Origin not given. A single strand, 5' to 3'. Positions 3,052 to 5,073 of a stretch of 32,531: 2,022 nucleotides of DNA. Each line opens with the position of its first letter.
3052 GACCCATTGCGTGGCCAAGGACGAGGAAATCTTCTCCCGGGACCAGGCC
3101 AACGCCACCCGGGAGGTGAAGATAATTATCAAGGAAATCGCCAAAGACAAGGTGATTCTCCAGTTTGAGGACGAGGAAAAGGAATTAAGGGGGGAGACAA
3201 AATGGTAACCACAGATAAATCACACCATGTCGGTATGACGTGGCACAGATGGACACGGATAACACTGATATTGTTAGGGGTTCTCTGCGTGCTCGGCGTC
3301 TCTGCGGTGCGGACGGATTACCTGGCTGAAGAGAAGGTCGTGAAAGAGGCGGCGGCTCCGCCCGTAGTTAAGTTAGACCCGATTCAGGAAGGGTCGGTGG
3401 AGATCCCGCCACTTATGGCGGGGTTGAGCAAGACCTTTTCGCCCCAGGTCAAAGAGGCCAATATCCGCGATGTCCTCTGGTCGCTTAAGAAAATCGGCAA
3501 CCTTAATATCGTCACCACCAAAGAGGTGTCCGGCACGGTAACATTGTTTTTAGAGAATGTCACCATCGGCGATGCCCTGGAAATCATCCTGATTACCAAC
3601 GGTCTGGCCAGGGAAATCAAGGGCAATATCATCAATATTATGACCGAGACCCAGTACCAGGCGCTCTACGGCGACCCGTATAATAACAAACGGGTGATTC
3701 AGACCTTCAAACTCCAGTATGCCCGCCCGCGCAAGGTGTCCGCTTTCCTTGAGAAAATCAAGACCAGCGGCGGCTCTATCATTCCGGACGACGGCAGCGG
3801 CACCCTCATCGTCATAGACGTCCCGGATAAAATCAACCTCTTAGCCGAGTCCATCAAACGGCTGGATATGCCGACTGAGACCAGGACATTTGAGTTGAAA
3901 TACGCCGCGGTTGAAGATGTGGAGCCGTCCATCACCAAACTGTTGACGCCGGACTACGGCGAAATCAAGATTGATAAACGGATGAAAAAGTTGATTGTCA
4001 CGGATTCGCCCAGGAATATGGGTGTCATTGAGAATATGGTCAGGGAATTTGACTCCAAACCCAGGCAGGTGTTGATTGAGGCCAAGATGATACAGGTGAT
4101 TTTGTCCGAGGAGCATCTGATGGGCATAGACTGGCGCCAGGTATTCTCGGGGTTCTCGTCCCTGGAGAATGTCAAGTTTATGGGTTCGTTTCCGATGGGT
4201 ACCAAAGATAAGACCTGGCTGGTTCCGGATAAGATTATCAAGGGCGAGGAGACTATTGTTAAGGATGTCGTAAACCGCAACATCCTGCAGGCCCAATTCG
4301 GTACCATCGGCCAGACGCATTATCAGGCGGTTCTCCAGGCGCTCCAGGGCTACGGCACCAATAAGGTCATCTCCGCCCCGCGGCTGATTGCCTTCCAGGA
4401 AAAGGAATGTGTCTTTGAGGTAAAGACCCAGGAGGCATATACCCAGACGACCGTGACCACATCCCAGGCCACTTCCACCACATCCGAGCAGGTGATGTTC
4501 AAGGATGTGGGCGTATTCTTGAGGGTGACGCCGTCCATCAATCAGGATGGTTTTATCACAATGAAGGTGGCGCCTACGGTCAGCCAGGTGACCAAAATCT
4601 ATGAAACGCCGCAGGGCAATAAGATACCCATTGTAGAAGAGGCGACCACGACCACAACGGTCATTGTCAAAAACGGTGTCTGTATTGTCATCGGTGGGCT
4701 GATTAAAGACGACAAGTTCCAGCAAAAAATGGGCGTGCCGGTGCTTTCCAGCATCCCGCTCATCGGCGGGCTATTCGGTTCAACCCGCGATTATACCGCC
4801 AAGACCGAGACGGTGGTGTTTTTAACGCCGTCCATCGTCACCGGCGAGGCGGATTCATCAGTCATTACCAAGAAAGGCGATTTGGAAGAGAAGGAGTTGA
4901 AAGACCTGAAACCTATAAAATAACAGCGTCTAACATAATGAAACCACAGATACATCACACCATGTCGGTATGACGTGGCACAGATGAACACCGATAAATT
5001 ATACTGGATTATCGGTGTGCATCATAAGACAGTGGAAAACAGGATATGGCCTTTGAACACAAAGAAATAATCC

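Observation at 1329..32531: Orphan secretin module genetically coupled to a giant coiled-coil/TPR protein and a >7,400-aa Ig-repeat surface protein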

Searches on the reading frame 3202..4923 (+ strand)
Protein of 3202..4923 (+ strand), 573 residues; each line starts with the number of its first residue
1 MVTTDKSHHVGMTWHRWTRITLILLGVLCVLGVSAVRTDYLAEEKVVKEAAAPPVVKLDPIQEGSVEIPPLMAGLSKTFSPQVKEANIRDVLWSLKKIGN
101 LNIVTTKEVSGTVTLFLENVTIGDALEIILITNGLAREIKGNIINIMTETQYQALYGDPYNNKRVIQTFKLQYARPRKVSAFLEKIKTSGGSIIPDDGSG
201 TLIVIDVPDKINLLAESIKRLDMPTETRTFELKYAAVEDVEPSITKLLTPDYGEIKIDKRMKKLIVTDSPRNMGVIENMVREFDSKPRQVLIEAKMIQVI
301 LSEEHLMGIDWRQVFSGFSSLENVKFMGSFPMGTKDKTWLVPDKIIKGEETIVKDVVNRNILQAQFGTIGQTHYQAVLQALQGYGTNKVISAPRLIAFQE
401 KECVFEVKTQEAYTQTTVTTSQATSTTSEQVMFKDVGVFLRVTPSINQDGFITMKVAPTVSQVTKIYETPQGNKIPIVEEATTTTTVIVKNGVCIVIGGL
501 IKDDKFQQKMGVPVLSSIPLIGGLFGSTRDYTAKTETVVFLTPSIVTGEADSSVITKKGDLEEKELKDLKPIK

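Call 5: search_protein_families(library=pfam, proteins=[window:3202-4923:+], max_evalue=0.01)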
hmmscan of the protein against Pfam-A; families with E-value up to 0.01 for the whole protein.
window:3202-4923:+ (573 aa): 3 families
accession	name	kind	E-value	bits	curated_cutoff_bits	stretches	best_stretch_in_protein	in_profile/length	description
PF00263.26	Secretin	-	3.4e-41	141.1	27.5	1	380-546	1-168/169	Bacterial type II and III secretion system protein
PF03958.22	Secretin_N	-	3.8e-23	81.9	28.2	2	167-224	2-66/69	Bacterial type II/III secretion system short domain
PF07660.19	STN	-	5.7e-06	26.5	28.4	1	103-146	3-49/52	Secretin and TonB N terminus short domain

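Call 6: search_protein_families(library=ncbifam, proteins=[window:3202-4923:+], max_evalue=0.01)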
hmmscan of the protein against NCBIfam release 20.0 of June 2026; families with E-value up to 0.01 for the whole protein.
window:3202-4923:+ (573 aa): 9 families
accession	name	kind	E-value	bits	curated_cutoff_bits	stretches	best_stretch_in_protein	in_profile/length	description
TIGR02515.1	IV_pilus_PilQ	subfamily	2e-68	231.4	284.35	2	225-546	97-427/428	type IV pilus secretin PilQ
TIGR02517.1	type_II_gspD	equivalog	3e-62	211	351.35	2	258-556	306-600/600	type II secretion system secretin GspD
TIGR02519.1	pilus_MshL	equivalog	1.6e-48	165.2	250.2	1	257-546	3-290/290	pilus (MSHA type) biogenesis protein MshL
NF010083.0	PRK13568.1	equivalog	3.9e-40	137.9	554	3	378-546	256-417/419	DNA uptake porin HofQ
TIGR02516.1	type_III_yscC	equivalog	3.9e-35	121.3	238.45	1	254-547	200-462/463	type III secretion system outer membrane ring subunit SctC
NF007851.2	PRK10560.1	exception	1.5e-30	106.3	598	3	376-547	246-410/412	DNA uptake porin HofQ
NF011873.0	PRK15346.1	equivalog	3e-18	65.8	524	2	374-532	329-480/499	EscC/YscC/HrcC family type III secretion system outer membrane ring protein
NF042912.1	Amuc_1098_fam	equivalog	3e-16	58.6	750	2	456-546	706-796/805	Amuc_1098 family type IV pilus outer membrane protein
TIGR02520.1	pilus_B_mal_scr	equivalog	1.2e-10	40.6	287.65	1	225-543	209-511/513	PilN family type IVB pilus formation outer membrane protein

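Call 11: find_encoding_contigs(protein=window:3202-4923:+, flank=10000, max_places=10)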
Protein window:3202-4923:+ (573 aa): no gene with exactly this product is on record in the collection.

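Call 12: find_homologous_proteins(query=window:3202-4923:+, max_evalue=1e-10)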
Query window:3202-4923:+ (573 aa): 669 proteins with E <= 1e-10 among 8000 candidates; the best 120 are listed.
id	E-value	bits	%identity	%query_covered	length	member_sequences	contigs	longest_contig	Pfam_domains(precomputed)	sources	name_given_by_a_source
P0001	0.0e+0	1117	93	97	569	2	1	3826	PF03958.23,PF00263.27,PF07660.20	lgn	-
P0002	1.7e-167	576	58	88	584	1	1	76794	PF03958.23,PF00263.27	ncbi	ncbi:MAG: secretin N-terminal domain-containing protein [Planctomycetota bacterium]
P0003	4.0e-160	552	54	87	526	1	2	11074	PF03958.23,PF00263.27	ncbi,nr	ncbi:MAG: hypothetical protein QME51_02245 [Planctomycetota bacterium]|nr:hypothetical protein [Plan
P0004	6.5e-160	551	55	88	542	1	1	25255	PF03958.23,PF00263.27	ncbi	ncbi:MAG: secretin N-terminal domain-containing protein [Candidatus Brocadiia bacterium]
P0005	7.3e-160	551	55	88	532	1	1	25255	PF03958.23,PF00263.27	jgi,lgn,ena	-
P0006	3.2e-159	549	55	88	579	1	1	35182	PF03958.23,PF00263.27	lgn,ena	-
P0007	6.2e-157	541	54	87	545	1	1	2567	PF03958.23,PF00263.27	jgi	jgi:type II secretory pathway component GspD/PulD (secretin)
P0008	1.7e-155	537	54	87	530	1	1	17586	PF03958.23,PF00263.27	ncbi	ncbi:MAG: secretin N-terminal domain-containing protein [Planctomycetota bacterium]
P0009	4.8e-145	502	50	87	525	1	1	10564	PF03958.23,PF00263.27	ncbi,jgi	jgi:type II secretory pathway component GspD/PulD (secretin)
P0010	3.7e-143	496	50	88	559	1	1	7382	PF03958.23,PF00263.27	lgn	-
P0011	2.5e-141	490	51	87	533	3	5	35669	PF03958.23,PF00263.27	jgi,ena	-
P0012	2.4e-140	487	48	88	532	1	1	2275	PF03958.23,PF00263.27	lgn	-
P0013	4.5e-140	486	49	87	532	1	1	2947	PF03958.23,PF00263.27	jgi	jgi:type II secretory pathway component GspD/PulD (secretin)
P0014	1.7e-139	484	50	87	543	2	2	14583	PF03958.23,PF00263.27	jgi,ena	-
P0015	7.2e-139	482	46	98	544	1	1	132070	PF03958.23,PF00263.27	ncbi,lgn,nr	ncbi:MAG: hypothetical protein HZA49_05160 [Planctomycetes bacterium]|nr:hypothetical protein [Planc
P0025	1.5e-101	359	38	88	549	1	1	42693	PF03958.23,PF00263.27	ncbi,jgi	jgi:type II secretory pathway component GspD/PulD (secretin)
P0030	6.4e-99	350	40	84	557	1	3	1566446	PF03958.23,PF00263.27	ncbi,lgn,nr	ncbi:MAG: secretin N-terminal domain-containing protein [Candidatus Omnitrophica bacterium]|nr:secre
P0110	3.7e-87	311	37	87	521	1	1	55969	PF03958.23,PF00263.27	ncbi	-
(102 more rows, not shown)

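Call 13: find_encoding_contigs(protein=P0002, flank=10000, max_places=3)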
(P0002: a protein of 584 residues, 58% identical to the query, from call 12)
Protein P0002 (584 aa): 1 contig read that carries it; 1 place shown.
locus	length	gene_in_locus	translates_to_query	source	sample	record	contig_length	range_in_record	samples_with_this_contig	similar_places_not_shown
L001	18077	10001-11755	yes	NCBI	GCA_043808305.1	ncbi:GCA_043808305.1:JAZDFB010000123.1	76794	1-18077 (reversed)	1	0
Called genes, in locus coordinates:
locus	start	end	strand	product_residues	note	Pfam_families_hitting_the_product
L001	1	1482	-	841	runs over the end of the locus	PF02861:Clp_N, PF13191:AAA_16 (weak), PF00004:AAA, PF17871:AAA_lid_9, PF00004:AAA, PF07724:AAA_2, PF07728:AAA_5, PF10431:ClpB_D2-small, +9 more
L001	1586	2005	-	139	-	PF05635:23S_rRNA_IVP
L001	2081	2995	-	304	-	PF01259:SAICAR_synt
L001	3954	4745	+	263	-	PF00142:Fer4_NifH, PF01656:CbiA, PF02374:ArsA_ATPase (weak), PF06564:CBP_BcsQ, PF09140:MipZ (weak), PF10609:ParA, PF13614:AAA_31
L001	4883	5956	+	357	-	PF02195:ParB_N, PF17762:HTH_ParB, PF23552:ParB_C (weak)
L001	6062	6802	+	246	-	PF01965:DJ-1_PfpI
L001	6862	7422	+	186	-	PF01169:GDT1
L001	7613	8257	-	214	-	PF01381:HTH_3 (weak), PF12844:HTH_19 (weak), PF00717:Peptidase_S24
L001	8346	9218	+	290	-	PF13191:AAA_16 (faint), PF01637:ATPase_2, PF13401:AAA_22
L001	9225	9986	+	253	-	-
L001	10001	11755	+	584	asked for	PF03958:Secretin_N, PF00263:Secretin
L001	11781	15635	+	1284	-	-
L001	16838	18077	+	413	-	PF07953:Toxin_R_bind_N (weak), PF13385:Laminin_G_3, PF00054:Laminin_G_1 (faint)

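Call 14: find_encoding_contigs(protein=P0015, flank=10000, max_places=3)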
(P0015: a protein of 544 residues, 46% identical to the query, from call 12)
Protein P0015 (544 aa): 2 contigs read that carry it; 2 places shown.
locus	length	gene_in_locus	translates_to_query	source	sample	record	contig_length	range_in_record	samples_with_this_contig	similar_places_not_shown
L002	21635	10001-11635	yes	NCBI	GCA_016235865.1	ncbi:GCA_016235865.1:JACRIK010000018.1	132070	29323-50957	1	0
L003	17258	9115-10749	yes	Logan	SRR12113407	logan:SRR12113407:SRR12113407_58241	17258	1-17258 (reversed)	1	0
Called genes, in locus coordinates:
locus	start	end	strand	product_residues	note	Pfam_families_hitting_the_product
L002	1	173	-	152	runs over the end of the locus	PF06056:Terminase_5, PF13384:HTH_23, PF13518:HTH_28, PF13551:HTH_29, PF08281:Sigma70_r4_2 (weak), PF13565:HTH_32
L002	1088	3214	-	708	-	PF07715:Plug, PF00593:TonB_dep_Rec_b-barrel, PF14905:OMP_b-brl_3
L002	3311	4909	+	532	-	PF01875:Memo, PF01871:AMMECR1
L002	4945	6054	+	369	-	PF13353:Fer4_12, PF04055:Radical_SAM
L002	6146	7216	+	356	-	-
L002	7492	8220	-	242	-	PF01381:HTH_3 (weak), PF00717:Peptidase_S24 (weak)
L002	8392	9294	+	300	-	PF20703:nSTAND1 (weak), PF13191:AAA_16, PF01637:ATPase_2, PF13173:AAA_14 (faint), PF13401:AAA_22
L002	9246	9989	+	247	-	-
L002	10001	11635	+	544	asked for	PF03958:Secretin_N, PF00263:Secretin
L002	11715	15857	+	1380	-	PF19220:Rod_CreS (faint), PF13371:TPR_9 (weak)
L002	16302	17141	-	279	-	PF00072:Response_reg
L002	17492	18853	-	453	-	PF00072:Response_reg, PF00158:Sigma54_activat, PF14532:Sigma54_activ_2, PF00004:AAA (weak), PF07724:AAA_2 (weak), PF07728:AAA_5, PF25601:AAA_lid_14, PF02954:HTH_8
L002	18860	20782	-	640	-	PF02743:dCache_1 (weak), PF14827:dCache_3 (weak), PF17201:Cache_3-Cache_2, PF17202:sCache_3_3, PF00672:HAMP, PF00512:HisKA, PF02518:HATPase_c, PF14501:HATPase_c_5 (weak), +2 more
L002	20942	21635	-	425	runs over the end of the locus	PF00111:Fer2, PF13510:Fer2_4, PF13183:Fer4_8, PF13237:Fer4_10 (weak), PF14697:Fer4_21, PF22117:Fer4_Nqo3, PF12838:Fer4_7, PF01597:GCV_H, +3 more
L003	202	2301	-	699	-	PF07715:Plug, PF00593:TonB_dep_Rec_b-barrel, PF14905:OMP_b-brl_3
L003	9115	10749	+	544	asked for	PF03958:Secretin_N, PF00263:Secretin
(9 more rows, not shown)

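Call 16: find_encoding_contigs(protein=P0006, flank=10000, max_places=3)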
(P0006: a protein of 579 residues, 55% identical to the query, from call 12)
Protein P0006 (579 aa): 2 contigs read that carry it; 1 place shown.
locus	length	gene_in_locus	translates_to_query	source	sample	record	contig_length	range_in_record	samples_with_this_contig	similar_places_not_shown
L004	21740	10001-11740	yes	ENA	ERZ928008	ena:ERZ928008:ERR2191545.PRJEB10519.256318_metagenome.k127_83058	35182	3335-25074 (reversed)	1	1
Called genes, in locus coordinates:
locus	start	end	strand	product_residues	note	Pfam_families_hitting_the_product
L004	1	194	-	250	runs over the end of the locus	-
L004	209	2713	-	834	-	PF02861:Clp_N, PF13191:AAA_16 (weak), PF00004:AAA, PF17871:AAA_lid_9, PF07724:AAA_2, PF00004:AAA, PF07728:AAA_5, PF10431:ClpB_D2-small, +9 more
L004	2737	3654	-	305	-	PF01259:SAICAR_synt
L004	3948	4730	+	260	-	PF00142:Fer4_NifH (faint), PF01656:CbiA, PF06564:CBP_BcsQ (faint), PF13614:AAA_31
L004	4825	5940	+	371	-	PF02195:ParB_N, PF17762:HTH_ParB, PF23552:ParB_C (weak)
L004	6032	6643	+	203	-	PF01965:DJ-1_PfpI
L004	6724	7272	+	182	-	PF01169:GDT1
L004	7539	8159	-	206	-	PF01381:HTH_3 (weak), PF00717:Peptidase_S24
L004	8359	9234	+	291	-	PF20703:nSTAND1 (weak), PF13191:AAA_16 (weak), PF01637:ATPase_2, PF13173:AAA_14 (faint), PF13401:AAA_22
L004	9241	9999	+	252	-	-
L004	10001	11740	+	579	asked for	PF03958:Secretin_N, PF00263:Secretin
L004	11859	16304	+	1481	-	-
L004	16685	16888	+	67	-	-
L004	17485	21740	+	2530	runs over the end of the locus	?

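Call 17: find_encoding_contigs(protein=P0004, flank=10000, max_places=3)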
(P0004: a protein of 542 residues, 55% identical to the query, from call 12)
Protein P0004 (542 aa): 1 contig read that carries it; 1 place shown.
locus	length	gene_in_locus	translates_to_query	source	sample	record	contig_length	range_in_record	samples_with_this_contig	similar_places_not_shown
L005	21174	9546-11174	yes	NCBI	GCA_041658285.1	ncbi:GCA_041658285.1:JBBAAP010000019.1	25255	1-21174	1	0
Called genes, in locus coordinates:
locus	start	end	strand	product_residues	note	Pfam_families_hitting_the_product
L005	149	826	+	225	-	-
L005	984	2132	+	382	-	-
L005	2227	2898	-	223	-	PF00041:fn3, PF16656:Pur_ac_phosph_N (faint), PF25788:Ig_Rha78A_N (faint), PF00041:fn3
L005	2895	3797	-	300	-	-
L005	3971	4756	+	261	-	PF00142:Fer4_NifH (weak), PF01656:CbiA, PF02374:ArsA_ATPase (weak), PF06564:CBP_BcsQ (faint), PF09140:MipZ (faint), PF10609:ParA, PF13614:AAA_31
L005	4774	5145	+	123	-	PF05635:23S_rRNA_IVP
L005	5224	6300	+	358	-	PF02195:ParB_N, PF17762:HTH_ParB, PF23552:ParB_C (weak)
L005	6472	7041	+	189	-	PF01169:GDT1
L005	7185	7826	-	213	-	PF01381:HTH_3, PF00717:Peptidase_S24 (weak)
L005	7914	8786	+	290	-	PF20703:nSTAND1, PF13191:AAA_16 (weak), PF01637:ATPase_2, PF13173:AAA_14 (faint), PF13401:AAA_22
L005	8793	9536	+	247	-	-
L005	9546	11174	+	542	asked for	PF03958:Secretin_N, PF00263:Secretin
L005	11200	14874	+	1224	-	-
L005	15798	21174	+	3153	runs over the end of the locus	PF10342:Kre9_KNH (faint), PF00054:Laminin_G_1 (faint), PF02210:Laminin_G_2 (faint), PF13385:Laminin_G_3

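Call 18: find_encoding_contigs(protein=P0011, flank=10000, max_places=3)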
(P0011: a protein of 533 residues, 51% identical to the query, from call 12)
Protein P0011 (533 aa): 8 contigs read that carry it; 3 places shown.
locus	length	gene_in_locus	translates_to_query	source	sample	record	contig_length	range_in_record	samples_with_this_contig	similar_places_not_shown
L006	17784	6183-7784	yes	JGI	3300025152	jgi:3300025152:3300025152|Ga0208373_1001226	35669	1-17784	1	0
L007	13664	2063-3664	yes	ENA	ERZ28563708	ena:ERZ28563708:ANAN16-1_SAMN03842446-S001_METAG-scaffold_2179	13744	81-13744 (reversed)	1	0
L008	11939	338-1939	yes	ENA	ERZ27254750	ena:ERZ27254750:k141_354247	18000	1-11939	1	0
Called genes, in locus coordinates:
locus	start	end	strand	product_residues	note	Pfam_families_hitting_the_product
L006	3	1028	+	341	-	?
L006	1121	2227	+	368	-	PF13353:Fer4_12 (weak), PF04055:Radical_SAM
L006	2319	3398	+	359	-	-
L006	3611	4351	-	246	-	PF00717:Peptidase_S24 (weak)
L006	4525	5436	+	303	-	PF20703:nSTAND1 (weak), PF13191:AAA_16, PF01637:ATPase_2, PF13173:AAA_14 (faint), PF13401:AAA_22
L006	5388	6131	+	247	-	-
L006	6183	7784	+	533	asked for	PF03958:Secretin_N (weak), PF00263:Secretin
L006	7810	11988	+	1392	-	PF07719:TPR_2 (faint), PF13181:TPR_8 (faint), PF19220:Rod_CreS (faint), PF28159:CEP89 (weak), PF00515:TPR_1 (weak), PF13371:TPR_9 (weak), PF13424:TPR_12 (weak)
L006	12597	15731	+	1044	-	PF00890:FAD_binding_2 (weak), PF07992:Pyr_redox_2, PF12831:FAD_oxidored (weak), PF00037:Fer4 (weak), PF13738:Pyr_redox_3 (weak), PF00890:FAD_binding_2 (weak), PF07992:Pyr_redox_2, PF12838:Fer4_7, +13 more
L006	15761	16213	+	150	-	PF02662:FlpD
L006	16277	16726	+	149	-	PF13411:MerR_1, PF00376:MerR (weak)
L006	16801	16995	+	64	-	-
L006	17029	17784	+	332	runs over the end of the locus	PF01058:Oxidored_q6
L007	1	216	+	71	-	?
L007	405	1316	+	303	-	PF20703:nSTAND1 (weak), PF13191:AAA_16, PF01637:ATPase_2, PF13173:AAA_14 (faint), PF13401:AAA_22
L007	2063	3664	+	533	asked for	PF03958:Secretin_N (weak), PF00263:Secretin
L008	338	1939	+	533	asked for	PF03958:Secretin_N (weak), PF00263:Secretin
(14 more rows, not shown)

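Call 19: find_encoding_contigs(protein=P0025, flank=10000, max_places=2)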
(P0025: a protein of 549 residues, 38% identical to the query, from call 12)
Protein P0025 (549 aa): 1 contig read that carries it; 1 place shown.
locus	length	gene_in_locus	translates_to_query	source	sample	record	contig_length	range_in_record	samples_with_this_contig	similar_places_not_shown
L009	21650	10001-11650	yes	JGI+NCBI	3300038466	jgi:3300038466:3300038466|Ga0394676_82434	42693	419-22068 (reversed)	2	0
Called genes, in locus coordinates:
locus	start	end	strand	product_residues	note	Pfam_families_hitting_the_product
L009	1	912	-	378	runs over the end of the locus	PF00155:Aminotran_1_2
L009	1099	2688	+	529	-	PF03130:HEAT_PBS (faint), PF13646:HEAT_2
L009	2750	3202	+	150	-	PF06725:3D (weak)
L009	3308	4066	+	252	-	PF20772:TACO1_YebC_N, PF01709:Transcrip_reg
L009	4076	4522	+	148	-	PF00498:FHA (weak)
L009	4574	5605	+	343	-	PF04166:PdxA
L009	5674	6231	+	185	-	PF13717:Zn_ribbon_4 (weak)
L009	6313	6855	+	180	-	PF04542:Sigma70_r2, PF08281:Sigma70_r4_2, PF04545:Sigma70_r4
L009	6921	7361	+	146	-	PF13581:HATPase_c_2, PF02518:HATPase_c (weak)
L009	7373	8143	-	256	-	PF01381:HTH_3 (weak), PF00717:Peptidase_S24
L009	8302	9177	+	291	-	PF20703:nSTAND1 (weak), PF13191:AAA_16, PF01637:ATPase_2, PF05729:NACHT (weak), PF13401:AAA_22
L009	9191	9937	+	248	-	-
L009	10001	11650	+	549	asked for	PF03958:Secretin_N, PF00263:Secretin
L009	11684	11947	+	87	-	-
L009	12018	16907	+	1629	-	-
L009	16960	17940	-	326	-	PF01368:DHH, PF02272:DHHA1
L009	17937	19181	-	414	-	PF00919:UPF0004, PF04055:Radical_SAM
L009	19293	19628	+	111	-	-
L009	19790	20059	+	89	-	PF00216:Bac_DNA_binding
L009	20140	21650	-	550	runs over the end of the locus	PF01435:Peptidase_M48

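Call 20: find_encoding_contigs(protein=P0030, flank=10000, max_places=2)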
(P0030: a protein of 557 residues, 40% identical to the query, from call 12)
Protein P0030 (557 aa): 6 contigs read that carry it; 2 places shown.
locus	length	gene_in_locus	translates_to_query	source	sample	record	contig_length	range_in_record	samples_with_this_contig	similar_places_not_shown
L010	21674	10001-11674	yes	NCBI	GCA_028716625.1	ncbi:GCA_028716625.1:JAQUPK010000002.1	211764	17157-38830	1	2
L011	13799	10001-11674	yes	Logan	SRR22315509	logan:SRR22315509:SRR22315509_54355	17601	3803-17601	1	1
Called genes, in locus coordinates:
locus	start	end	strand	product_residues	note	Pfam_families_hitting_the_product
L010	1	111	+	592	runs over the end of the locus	PF13414:TPR_11, PF13432:TPR_16 (weak), PF00515:TPR_1, PF07719:TPR_2, PF13181:TPR_8 (weak), PF13414:TPR_11, PF13431:TPR_17, PF00515:TPR_1, +11 more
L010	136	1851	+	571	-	PF05157:MshEN, PF00437:T2SSE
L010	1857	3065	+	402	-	PF28597:T2SSF_N, PF20990:DUF2207_C (faint), PF00482:T2SSF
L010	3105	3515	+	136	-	PF07963:N_methyl, PF08334:T2SSG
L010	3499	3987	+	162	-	PF07963:N_methyl (weak)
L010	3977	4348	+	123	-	-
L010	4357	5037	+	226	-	PF07963:N_methyl (weak), PF11612:T2SSJ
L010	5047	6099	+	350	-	PF21687:T2SSK_1st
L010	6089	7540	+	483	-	PF11104:PilM_2, PF05137:PilN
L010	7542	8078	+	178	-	PF04350:PilO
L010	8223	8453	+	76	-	PF13411:MerR_1, PF00376:MerR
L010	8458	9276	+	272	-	PF13191:AAA_16 (faint), PF13401:AAA_22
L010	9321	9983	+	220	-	-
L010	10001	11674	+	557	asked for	PF03958:Secretin_N, PF00263:Secretin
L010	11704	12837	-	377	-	PF02684:LpxB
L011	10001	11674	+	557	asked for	PF03958:Secretin_N, PF00263:Secretin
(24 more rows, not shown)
